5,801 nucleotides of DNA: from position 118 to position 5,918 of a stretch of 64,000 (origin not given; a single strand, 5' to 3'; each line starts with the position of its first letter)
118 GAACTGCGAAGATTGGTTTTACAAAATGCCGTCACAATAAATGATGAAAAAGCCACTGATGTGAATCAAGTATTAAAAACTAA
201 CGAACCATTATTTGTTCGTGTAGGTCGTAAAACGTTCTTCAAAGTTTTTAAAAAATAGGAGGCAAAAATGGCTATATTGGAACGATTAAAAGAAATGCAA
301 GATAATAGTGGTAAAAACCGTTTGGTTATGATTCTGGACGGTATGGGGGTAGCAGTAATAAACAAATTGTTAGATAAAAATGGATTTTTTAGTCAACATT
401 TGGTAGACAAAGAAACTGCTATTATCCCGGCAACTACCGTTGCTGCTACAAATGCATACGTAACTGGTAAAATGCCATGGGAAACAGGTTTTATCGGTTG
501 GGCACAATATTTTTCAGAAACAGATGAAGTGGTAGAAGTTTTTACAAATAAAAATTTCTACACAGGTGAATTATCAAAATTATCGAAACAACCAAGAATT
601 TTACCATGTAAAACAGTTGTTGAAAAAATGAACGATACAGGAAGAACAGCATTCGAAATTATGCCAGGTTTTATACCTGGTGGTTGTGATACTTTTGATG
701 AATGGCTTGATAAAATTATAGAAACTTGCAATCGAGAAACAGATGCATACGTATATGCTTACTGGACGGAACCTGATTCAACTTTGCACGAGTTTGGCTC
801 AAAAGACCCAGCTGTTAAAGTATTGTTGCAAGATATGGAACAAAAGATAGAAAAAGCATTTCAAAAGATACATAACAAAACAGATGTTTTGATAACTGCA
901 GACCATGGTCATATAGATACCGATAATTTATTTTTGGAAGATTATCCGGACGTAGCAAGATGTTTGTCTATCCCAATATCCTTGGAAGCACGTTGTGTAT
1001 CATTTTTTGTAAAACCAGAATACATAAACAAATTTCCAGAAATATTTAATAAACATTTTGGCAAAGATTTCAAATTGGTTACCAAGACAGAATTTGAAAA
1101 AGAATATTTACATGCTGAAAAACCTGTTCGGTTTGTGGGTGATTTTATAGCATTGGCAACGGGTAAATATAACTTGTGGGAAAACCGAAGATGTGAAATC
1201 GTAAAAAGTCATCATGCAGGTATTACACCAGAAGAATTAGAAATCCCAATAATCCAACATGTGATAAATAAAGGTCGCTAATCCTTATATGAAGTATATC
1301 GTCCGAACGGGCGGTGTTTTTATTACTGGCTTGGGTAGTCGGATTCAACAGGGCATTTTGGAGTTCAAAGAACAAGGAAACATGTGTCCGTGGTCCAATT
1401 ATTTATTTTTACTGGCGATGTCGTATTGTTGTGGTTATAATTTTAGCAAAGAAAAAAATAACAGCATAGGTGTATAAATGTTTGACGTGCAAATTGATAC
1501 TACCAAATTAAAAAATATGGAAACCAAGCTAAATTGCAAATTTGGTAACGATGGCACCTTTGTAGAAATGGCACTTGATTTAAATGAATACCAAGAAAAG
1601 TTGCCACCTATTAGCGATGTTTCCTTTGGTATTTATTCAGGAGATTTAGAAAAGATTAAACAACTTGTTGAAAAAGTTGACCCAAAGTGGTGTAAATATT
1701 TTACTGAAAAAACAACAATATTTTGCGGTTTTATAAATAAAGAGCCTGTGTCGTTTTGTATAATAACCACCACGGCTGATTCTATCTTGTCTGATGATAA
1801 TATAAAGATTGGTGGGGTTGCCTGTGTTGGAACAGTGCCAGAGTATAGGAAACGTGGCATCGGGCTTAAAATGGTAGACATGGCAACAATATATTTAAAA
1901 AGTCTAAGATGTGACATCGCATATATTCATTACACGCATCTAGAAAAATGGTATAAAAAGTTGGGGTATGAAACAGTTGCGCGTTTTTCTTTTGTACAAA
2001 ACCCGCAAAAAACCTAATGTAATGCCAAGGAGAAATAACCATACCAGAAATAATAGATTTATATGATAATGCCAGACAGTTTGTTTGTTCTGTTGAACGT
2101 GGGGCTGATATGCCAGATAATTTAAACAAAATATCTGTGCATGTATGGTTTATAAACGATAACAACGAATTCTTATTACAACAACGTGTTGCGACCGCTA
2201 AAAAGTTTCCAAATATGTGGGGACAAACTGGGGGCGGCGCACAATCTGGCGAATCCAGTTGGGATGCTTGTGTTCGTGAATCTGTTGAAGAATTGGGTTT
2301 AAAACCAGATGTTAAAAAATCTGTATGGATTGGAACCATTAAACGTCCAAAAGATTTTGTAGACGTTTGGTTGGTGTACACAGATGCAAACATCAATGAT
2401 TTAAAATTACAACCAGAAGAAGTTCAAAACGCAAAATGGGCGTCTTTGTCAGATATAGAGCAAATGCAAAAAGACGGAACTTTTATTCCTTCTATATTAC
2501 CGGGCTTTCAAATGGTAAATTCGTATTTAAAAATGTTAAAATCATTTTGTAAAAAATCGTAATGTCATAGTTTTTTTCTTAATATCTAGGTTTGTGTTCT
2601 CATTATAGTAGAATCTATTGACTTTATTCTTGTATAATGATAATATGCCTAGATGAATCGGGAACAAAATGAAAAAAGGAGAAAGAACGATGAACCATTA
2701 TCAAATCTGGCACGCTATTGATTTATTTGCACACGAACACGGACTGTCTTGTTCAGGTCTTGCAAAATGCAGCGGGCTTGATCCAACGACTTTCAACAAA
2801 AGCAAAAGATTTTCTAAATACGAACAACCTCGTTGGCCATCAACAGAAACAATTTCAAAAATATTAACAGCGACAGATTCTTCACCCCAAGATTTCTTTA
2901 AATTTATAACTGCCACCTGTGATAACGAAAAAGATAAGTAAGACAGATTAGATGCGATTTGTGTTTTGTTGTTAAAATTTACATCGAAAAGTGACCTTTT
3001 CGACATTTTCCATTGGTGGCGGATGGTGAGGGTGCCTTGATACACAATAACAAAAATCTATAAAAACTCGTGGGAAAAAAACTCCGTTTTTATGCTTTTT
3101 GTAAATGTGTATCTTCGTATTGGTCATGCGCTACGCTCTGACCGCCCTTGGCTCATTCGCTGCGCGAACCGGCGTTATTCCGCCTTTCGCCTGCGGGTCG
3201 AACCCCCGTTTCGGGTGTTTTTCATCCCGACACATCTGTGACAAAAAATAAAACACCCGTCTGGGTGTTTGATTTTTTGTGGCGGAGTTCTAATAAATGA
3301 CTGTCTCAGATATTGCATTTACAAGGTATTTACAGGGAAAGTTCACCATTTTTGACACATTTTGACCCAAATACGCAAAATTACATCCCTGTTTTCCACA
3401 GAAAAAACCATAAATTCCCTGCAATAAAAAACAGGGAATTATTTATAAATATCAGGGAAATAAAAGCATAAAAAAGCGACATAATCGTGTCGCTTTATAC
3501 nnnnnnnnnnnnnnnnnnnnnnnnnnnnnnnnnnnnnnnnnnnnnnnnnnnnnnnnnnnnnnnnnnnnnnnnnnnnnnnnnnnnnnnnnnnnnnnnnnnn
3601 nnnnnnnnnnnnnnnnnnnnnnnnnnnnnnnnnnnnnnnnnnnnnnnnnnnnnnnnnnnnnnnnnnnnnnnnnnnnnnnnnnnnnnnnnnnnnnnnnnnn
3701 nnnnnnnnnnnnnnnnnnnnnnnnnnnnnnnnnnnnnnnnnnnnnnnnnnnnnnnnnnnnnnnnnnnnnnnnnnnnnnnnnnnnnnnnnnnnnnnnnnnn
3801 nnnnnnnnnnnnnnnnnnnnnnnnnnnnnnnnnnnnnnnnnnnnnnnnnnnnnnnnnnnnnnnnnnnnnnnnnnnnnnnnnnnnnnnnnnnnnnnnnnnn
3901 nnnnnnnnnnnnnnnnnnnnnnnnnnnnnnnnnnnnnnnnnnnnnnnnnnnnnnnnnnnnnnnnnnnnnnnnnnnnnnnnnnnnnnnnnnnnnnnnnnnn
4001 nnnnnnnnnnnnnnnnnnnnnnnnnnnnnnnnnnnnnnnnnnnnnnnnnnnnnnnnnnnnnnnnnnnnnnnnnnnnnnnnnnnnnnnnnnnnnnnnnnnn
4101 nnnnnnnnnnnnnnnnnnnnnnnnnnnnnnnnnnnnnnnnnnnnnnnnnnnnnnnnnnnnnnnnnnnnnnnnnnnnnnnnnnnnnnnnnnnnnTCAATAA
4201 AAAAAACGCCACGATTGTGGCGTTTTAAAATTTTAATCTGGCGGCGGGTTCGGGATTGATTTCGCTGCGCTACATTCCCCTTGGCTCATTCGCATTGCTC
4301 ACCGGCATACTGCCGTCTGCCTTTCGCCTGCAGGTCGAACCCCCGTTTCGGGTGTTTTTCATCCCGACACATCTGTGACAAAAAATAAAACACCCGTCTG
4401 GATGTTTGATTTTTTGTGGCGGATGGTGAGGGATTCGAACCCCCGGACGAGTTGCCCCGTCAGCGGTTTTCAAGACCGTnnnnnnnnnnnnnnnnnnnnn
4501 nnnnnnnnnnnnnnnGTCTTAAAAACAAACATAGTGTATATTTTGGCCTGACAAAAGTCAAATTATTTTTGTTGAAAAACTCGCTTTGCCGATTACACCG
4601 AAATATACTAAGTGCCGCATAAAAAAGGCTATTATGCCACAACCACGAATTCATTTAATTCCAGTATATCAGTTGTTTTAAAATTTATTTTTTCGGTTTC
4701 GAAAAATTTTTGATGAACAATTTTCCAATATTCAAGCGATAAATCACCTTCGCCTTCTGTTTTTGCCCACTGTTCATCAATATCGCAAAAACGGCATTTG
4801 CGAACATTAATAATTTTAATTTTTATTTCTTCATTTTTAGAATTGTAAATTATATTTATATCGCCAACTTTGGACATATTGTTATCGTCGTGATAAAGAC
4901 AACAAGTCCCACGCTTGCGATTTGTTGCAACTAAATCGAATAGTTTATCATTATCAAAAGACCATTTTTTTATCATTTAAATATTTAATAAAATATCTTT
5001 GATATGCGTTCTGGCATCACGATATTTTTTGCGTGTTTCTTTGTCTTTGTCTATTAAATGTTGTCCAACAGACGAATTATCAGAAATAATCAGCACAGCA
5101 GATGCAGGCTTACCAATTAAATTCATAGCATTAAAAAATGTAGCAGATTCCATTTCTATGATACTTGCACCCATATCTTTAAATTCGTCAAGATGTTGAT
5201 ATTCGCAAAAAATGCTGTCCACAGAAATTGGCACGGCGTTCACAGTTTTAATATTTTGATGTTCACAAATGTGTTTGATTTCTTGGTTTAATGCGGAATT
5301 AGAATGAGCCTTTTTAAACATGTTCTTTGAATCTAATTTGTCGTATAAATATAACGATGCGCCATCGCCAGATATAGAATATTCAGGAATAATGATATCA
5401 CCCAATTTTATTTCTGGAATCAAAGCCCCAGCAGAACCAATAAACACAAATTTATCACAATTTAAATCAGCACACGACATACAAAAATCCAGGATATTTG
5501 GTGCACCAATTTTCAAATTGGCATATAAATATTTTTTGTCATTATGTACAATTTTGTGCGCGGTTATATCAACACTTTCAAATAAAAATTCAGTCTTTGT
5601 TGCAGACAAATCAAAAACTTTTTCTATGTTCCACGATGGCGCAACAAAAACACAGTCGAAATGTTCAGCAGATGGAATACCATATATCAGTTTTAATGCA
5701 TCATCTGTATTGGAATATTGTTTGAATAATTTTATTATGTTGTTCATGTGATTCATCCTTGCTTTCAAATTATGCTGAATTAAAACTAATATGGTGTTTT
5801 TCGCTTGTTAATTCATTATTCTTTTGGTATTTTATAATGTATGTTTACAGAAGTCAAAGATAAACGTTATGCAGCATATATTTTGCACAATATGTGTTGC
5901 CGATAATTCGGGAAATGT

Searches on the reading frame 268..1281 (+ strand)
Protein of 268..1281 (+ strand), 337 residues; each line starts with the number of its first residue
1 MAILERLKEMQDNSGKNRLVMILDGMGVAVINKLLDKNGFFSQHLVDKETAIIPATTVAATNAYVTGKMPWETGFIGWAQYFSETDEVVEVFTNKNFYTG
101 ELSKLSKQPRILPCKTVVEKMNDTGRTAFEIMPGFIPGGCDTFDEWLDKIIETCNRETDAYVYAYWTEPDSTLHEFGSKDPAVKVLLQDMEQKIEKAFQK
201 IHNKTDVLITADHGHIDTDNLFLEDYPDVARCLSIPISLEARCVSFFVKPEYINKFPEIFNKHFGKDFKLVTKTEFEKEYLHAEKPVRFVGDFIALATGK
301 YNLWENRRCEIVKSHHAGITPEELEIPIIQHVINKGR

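Call 69: search_protein_families(library=pfam, proteins=[window:268-1281:+], max_evalue=0.00001)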
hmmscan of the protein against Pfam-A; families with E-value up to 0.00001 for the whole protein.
window:268-1281:+ (337 aa): 1 family
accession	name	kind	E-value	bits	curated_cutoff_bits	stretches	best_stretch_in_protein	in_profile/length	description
PF01663.27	Phosphodiest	-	1.4e-17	64.7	23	1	19-310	2-330/342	Type I phosphodiesterase / nucleotide pyrophosphatase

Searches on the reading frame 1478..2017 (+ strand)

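Call 69: search_protein_families(library=pfam, proteins=[window:1478-2017:+], max_evalue=0.00001)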
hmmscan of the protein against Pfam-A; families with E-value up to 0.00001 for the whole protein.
window:1478-2017:+ (179 aa): 2 families
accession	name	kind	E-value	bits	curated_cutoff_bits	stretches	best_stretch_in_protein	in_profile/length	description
PF13508.13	Acetyltransf_7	-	9.3e-07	29.6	27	1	81-165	5-83/84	Acetyltransferase (GNAT) domain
PF13527.13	Acetyltransf_9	-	2.7e-06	27.8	25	1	75-166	37-126/127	Acetyltransferase (GNAT) domain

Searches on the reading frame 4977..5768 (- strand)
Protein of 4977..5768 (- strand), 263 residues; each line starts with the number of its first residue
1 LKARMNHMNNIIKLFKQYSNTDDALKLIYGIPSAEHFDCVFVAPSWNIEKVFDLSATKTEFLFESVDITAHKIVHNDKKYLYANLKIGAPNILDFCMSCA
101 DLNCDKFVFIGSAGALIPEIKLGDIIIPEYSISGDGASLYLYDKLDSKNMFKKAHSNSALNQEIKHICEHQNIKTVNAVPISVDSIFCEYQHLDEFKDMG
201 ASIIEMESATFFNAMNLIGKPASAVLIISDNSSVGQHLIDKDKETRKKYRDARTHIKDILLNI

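Call 69: search_protein_families(library=pfam, proteins=[window:4977-5768:-], max_evalue=0.00001)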
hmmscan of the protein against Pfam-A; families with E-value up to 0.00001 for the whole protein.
window:4977-5768:- (263 aa): 1 family
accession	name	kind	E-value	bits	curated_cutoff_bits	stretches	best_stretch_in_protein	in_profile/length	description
PF01048.26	PNP_UDP_1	-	8.8e-23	81.4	25.1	1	99-252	65-223/233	Phosphorylase superfamily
